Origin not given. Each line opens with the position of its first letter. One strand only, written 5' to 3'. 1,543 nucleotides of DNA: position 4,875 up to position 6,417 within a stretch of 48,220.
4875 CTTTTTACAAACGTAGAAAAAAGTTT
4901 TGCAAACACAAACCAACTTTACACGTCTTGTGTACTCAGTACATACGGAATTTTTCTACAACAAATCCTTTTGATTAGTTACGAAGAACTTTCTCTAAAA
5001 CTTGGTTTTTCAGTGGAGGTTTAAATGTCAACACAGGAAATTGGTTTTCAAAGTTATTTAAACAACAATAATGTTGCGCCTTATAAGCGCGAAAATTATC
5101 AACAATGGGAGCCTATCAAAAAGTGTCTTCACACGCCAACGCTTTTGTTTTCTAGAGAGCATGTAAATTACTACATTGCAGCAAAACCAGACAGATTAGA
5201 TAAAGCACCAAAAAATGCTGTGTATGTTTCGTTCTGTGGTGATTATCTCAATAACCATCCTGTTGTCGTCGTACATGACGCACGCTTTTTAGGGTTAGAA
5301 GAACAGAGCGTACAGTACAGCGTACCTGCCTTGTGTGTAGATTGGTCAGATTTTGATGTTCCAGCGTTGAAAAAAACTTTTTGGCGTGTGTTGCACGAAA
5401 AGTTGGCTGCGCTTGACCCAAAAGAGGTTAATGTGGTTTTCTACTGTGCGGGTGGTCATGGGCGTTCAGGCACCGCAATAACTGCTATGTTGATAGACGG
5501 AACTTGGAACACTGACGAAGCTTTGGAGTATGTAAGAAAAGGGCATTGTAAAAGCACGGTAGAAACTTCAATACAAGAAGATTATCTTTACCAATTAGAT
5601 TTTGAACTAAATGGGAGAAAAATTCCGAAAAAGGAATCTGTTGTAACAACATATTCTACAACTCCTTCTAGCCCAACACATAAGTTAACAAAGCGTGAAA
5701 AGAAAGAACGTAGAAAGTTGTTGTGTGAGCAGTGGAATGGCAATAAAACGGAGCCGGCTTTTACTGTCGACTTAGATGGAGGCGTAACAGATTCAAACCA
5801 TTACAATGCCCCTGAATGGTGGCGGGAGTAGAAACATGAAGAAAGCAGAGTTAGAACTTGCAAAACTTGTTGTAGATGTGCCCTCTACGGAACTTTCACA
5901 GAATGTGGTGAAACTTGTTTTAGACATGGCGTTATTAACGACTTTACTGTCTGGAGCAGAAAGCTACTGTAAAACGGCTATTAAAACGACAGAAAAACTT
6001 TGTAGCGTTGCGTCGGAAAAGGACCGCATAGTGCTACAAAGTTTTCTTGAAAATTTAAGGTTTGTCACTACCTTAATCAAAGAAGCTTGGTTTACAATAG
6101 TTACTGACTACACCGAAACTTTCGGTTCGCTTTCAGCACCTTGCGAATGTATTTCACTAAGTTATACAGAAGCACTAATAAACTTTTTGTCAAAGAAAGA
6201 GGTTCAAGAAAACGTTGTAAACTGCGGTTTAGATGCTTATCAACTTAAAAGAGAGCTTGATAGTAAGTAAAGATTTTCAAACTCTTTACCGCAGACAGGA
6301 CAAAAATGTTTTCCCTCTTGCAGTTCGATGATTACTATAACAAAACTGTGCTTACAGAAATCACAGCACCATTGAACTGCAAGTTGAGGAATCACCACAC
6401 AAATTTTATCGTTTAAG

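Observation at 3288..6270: Coupled dikinase-like enzyme, Cys-X5-Arg phosphatase and helical partner: a candidate undescribed phage phospho-cycling cassette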

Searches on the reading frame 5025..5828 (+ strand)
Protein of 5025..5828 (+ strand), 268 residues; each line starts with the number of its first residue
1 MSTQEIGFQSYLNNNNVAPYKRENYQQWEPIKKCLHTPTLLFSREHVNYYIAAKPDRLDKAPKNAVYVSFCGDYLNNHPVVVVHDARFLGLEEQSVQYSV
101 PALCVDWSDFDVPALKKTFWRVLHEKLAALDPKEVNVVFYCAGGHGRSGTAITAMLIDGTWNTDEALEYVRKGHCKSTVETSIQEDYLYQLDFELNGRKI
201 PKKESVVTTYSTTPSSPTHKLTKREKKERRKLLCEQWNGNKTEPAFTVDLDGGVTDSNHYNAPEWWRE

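Call 3: search_protein_families(library=pfam, proteins=[window:5025-5828:+], max_evalue=1)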
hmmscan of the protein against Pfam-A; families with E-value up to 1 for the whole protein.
window:5025-5828:+ (268 aa): 4 families
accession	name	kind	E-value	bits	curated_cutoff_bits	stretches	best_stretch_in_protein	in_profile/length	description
PF00102.32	Y_phosphatase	-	0.00025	21.2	20.9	1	101-156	136-191/234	Protein-tyrosine phosphatase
PF00782.25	DSPc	-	0.00026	21.2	33.5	1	122-173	61-113/133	Dual specificity phosphatase, catalytic domain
PF22784.1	PTP-SAK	-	0.0015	19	27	1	126-157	79-110/153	Swiss Army Knife protein, DSP-PTPase phosphatase domain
PF22785.1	Tc-R-P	-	0.0021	19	27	1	98-157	43-102/106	Polymorphic toxin system, DSP-PTPase phosphatase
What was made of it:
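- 5025..5831 (+): Gene 2, 268 aa: Cys-based PTP-type phosphatase, the obligate partner of gene 1. P-loop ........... is at 5442-5474 and the Cys141 codon at 5445-5447. WPD-like Asp109 and Q-loop Gln184 are invariant. Pfam Y_phosphatase 21.2 bits against a cut-off of 20.9 (call 3).
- On Cys-based PTP/DSP superfamily (gene 2): Pfam Y_phosphatase scores 21.2 bits against a cut-off of 20.9 (call 3).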

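Call 4: search_protein_families(library=phrogs, proteins=[window:5025-5828:+], max_evalue=1)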
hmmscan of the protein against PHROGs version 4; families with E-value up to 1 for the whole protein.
window:5025-5828:+ (268 aa): 4 families
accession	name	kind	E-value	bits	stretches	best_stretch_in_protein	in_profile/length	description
phrog_17568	-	DNA, RNA and nucleotide metabolism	1.8e-11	45.2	1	62-196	23-149/166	thymidylate synthase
phrog_23450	-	unknown function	0.062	14.3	1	46-93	45-92/143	-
phrog_25791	-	unknown function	0.12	11.5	1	88-127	194-233/758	-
phrog_12921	-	unknown function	0.36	12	0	248-265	34-51/55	-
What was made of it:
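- Tried and rejected: The 'thymidylate synthase' label of phrog_17568, which matches gene 2, is not backed by any domain evidence (calls 3, 4).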

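Call 17: find_homologous_proteins(query=window:5025-5828:+, max_evalue=0.001)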
Query window:5025-5828:+ (268 aa): 1 proteins with E <= 0.001 among 295 candidates.
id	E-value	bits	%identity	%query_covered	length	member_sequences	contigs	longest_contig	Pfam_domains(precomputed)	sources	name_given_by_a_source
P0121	6.6e-186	634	100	100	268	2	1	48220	-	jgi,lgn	-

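Call 18: search_solved_structures(query=window:5025-5828:+, max_evalue=1, show_alignments=3)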
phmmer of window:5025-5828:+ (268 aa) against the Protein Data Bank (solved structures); distinct sequences matched with E-value up to 1: 120 (the best 60 are shown).
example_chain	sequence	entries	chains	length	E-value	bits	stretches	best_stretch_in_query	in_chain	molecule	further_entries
3s3e_A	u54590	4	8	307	0.0014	21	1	106-165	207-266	Tyrosine-protein phosphatase 10D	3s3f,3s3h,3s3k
3awe_A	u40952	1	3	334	0.0052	19.2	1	109-171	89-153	Voltage-sensor containing phosphatase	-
3awf_A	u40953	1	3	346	0.0055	19.1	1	109-171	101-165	Voltage-sensor containing phosphatase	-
3v0i_A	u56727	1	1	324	0.0067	18.8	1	109-171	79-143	Voltage-sensor containing phosphatase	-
3v0j_A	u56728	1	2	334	0.0099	18.2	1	109-208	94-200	Voltage-sensor containing phosphatase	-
6omy_A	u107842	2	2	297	0.011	18.1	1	104-153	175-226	Tyrosine-protein phosphatase non-receptor type 1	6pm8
1nwe_A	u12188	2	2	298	0.013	17.9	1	104-153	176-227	Protein-tyrosine phosphatase, non-receptor type 1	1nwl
9e9l_A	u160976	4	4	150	0.013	17.8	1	97-194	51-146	ShufPTP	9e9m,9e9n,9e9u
2jjd_A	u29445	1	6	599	0.015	17.7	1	105-197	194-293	RECEPTOR-TYPE TYROSINE-PROTEIN PHOSPHATASE EPSILON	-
1gfy_A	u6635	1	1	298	0.015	17.7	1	104-153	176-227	PROTEIN (PROTEIN-TYROSINE PHOSPHATASE 1B)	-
7mow_A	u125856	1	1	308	0.017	17.4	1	104-153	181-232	Tyrosine-protein phosphatase non-receptor type 1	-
1c86_A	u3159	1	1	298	0.018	17.4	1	104-153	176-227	PROTEIN (PROTEIN-TYROSINE PHOSPHATASE 1B)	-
1c83_A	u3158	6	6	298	0.018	17.4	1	104-153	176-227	PROTEIN (PROTEIN-TYROSINE PHOSPHATASE 1B) | PROTEIN-TYROSINE PHOSPHATASE 1B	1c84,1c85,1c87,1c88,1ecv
8du7_A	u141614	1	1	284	0.018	17.3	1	104-153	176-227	Tyrosine-protein phosphatase non-receptor type 1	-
7key_A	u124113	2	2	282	0.019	17.3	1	104-153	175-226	Tyrosine-protein phosphatase non-receptor type 1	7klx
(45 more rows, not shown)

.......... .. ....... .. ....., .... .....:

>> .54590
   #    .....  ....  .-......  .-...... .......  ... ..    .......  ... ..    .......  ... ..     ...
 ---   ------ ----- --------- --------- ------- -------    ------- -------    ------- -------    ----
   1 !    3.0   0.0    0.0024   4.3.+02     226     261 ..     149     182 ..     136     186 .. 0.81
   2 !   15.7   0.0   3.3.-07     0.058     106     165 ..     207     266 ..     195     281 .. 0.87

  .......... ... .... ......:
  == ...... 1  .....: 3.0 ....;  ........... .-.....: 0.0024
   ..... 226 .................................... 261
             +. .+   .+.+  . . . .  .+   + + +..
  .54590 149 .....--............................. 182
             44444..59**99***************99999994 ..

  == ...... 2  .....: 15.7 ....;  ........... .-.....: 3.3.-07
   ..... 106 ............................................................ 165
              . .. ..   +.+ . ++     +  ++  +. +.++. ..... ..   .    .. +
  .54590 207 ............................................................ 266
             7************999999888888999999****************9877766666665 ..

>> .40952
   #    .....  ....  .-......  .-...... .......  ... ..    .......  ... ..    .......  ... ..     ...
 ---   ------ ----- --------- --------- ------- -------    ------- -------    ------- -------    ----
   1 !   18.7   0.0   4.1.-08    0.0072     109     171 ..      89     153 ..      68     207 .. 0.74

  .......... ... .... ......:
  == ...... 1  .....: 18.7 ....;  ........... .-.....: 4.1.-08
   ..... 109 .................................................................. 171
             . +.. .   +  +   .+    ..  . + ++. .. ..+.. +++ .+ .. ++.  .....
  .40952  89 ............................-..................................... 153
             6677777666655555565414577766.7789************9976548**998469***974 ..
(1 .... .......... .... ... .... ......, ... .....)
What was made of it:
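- On Cys-based PTP/DSP superfamily (gene 2): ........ aligns to WPDFGVP of PTP10D (call 18).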

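Call 36: search_protein_families(library=pfam, alignment_id=A2, max_evalue=0.001)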
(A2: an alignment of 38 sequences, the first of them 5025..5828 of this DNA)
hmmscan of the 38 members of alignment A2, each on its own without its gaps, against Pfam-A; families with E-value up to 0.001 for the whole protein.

A. member 1, window:5025-5828:+ (268 aa): 2 families
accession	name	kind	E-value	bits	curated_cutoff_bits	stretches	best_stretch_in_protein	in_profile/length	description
PF00102.32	Y_phosphatase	-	0.00025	21.2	20.9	1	101-156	136-191/234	Protein-tyrosine phosphatase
PF00782.25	DSPc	-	0.00026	21.2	33.5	1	122-173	61-113/133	Dual specificity phosphatase, catalytic domain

B. families by the number of members that match (of 38 scanned): 8 families
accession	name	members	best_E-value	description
PF22784.1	PTP-SAK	36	4e-11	Swiss Army Knife protein, DSP-PTPase phosphatase domain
PF00102.32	Y_phosphatase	21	5e-07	Protein-tyrosine phosphatase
PF22785.1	Tc-R-P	19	1.9e-08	Polymorphic toxin system, DSP-PTPase phosphatase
PF00782.25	DSPc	7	1.4e-07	Dual specificity phosphatase, catalytic domain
PF13350.11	Y_phosphatase3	2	8.6e-05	Tyrosine phosphatase family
PF13453.11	Zn_ribbon_TFIIB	1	0.00049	Transcription factor zinc-finger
PF12773.13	DZR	1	0.00059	Double zinc ribbon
PF13901.12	RH_dom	1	0.00066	Rubicon Homology Domain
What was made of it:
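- Closest known: Small archaeal/bacterial PTPs and DUSP23/VHZ. Same: PTP-SAK is the best Pfam model for 36 of 38 family members (call 36).
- The best Pfam model is PF22784 PTP-SAK, matched by 36 of 38 members (call 36).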

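Call 41: search_protein_families(library=ncbifam, proteins=[window:5025-5828:+], max_evalue=1)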
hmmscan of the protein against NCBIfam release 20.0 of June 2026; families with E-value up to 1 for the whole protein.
window:5025-5828:+ (268 aa): 1 family
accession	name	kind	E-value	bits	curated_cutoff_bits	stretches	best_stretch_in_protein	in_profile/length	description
NF009025.0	PRK12361.1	equivalog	0.025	12.8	505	1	85-171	127-213/546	hypothetical protein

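Call 42: search_protein_families(library=padloc, proteins=[window:5025-5828:+], max_evalue=1)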
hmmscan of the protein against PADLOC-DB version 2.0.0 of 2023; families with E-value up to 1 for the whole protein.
window:5025-5828:+ (268 aa): 0 families

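Call 84: search_solved_structures(query=A2, max_evalue=0.01, show_alignments=2)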
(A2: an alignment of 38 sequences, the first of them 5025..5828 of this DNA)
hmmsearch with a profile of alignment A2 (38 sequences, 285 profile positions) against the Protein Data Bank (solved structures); distinct sequences matched with E-value up to 0.01: 197 (the best 60 are shown).
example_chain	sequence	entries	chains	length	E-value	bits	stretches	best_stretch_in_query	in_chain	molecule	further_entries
25xa_A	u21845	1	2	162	3.2e-12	49.9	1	99-194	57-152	Dual specificity protein phosphatase family protein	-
9e9l_A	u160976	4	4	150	4.9e-12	49.3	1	85-195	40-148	ShufPTP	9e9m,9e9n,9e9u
2jjd_A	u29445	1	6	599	5e-12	49.3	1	108-191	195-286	RECEPTOR-TYPE TYROSINE-PROTEIN PHOSPHATASE EPSILON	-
5z59_A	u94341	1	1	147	2.6e-11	46.9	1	94-192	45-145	Protein-tyrosine phosphatase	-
5z5a_A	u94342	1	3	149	2.7e-11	46.9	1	94-192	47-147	Protein-tyrosine phosphatase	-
6uzt_A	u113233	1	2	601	8.2e-11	45.3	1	108-191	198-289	Receptor-type tyrosine-protein phosphatase alpha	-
5z5b_A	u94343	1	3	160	2.2e-10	43.9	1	94-198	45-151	Protein-tyrosine phosphatase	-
1lar_A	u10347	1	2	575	3.2e-10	43.4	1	103-168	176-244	PROTEIN (LAR)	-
6kr4_A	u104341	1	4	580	3.2e-10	43.3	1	103-168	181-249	Receptor-type tyrosine-protein phosphatase F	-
2i6i_A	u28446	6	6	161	5.1e-10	42.7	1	98-194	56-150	Sulfolobus solfataricus protein tyrosine phosphatase | protein tyrosine phosphatase | SsoPTP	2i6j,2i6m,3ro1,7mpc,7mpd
4bpc_A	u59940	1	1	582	1.2e-09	41.4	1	108-167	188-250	RECEPTOR-TYPE TYROSINE-PROTEIN PHOSPHATASE S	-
2fh7_A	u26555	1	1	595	3.3e-09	40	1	108-167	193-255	Receptor-type tyrosine-protein phosphatase S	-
4erc_A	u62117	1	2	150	4.7e-09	39.5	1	107-192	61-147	Dual specificity protein phosphatase 23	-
2img_A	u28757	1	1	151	4.8e-09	39.5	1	107-192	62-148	Dual specificity protein phosphatase 23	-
3sr9_A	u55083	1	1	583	2.1e-08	37.4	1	108-167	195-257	Receptor-type tyrosine-protein phosphatase S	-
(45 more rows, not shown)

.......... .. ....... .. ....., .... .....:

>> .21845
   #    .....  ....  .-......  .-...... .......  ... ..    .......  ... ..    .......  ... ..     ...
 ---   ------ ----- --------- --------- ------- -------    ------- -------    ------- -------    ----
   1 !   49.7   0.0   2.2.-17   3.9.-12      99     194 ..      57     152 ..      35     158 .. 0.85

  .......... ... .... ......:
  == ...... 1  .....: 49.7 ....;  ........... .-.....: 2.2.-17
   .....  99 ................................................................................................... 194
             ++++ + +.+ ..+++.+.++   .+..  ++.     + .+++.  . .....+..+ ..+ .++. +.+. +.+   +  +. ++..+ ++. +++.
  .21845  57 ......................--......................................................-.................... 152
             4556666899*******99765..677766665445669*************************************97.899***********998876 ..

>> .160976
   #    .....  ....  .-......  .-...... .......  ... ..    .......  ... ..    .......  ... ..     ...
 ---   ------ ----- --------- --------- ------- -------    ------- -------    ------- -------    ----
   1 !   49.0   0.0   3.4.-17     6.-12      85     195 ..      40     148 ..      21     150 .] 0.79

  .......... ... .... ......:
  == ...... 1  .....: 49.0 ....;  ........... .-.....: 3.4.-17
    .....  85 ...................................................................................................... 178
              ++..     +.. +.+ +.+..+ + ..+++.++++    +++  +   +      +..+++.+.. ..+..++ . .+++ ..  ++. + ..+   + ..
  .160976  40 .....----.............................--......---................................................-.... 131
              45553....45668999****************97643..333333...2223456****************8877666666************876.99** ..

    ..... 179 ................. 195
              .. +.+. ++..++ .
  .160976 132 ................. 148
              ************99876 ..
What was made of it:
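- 5025..5831 (+): Family profile against the PDB finds SsoPTP, ShufPTP, DUSP23 and RPTPs at E about 1e-12 (call 84).
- On Cys-based PTP/DSP superfamily (gene 2): Family profile against the PDB gives E = 3e-12 to 5e-12 for DSP-family, ShufPTP and RPTP-epsilon chains (call 84).
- Closest known: Small archaeal/bacterial PTPs and DUSP23/VHZ. Same: Profile E is about 1e-12 to SsoPTP-like chains (call 84).
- Profile E is about 1e-12 to archaeal and DUSP23-type PTPs (call 84). The closest solved relatives of gene 2 are protein tyrosine phosphatases: SsoPTP, ShufPTP, DUSP23, receptor PTPs and Cdc14 (call 84).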

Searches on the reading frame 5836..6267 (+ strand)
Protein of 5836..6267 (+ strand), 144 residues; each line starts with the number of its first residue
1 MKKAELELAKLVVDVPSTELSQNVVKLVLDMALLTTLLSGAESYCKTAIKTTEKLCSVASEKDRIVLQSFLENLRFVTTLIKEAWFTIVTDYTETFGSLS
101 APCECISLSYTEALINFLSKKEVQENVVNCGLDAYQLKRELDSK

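Call 3: search_protein_families(library=pfam, proteins=[window:5836-6267:+], max_evalue=1)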
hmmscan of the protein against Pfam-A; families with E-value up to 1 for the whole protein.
window:5836-6267:+ (144 aa): 0 families

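Call 4: search_protein_families(library=phrogs, proteins=[window:5836-6267:+], max_evalue=1)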
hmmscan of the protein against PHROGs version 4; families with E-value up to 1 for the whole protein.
window:5836-6267:+ (144 aa): 1 family
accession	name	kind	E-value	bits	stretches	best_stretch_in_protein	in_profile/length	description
phrog_24072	-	unknown function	0.19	12.9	0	104-125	35-56/135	-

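Call 41: search_protein_families(library=ncbifam, proteins=[window:5836-6267:+], max_evalue=1)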
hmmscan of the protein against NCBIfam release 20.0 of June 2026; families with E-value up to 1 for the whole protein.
window:5836-6267:+ (144 aa): 2 families
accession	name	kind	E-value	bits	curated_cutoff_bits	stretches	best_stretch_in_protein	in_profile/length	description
NF033919.1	PA2779_fam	subfamily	0.019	15.1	40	0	111-140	41-70/123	PA2779 family protein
TIGR01560.2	put_DNA_pack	equivalog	0.11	12.6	24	1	30-54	15-39/89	head-tail connector protein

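Call 42: search_protein_families(library=padloc, proteins=[window:5836-6267:+], max_evalue=1)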
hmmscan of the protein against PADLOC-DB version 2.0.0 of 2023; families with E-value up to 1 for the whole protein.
window:5836-6267:+ (144 aa): 0 families

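Call 102: find_homologous_proteins(query=window:5836-6267:+, max_evalue=0.01)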
Query window:5836-6267:+ (144 aa): 3 proteins with E <= 0.01 among 49 candidates.
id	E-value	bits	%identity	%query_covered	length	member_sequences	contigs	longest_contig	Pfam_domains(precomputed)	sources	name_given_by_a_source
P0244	5.8e-84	296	100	100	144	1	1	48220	-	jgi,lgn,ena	-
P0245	1.5e-72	259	86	100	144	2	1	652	-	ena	-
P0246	2.9e-71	255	82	100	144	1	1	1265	-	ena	-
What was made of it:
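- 5836..6270 (+): Gene 3, 144 aa: acidic (pI 5.0) small protein, translationally coupled here but NOT part of the conserved module. Only 82-86% identical relatives exist (call 102).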
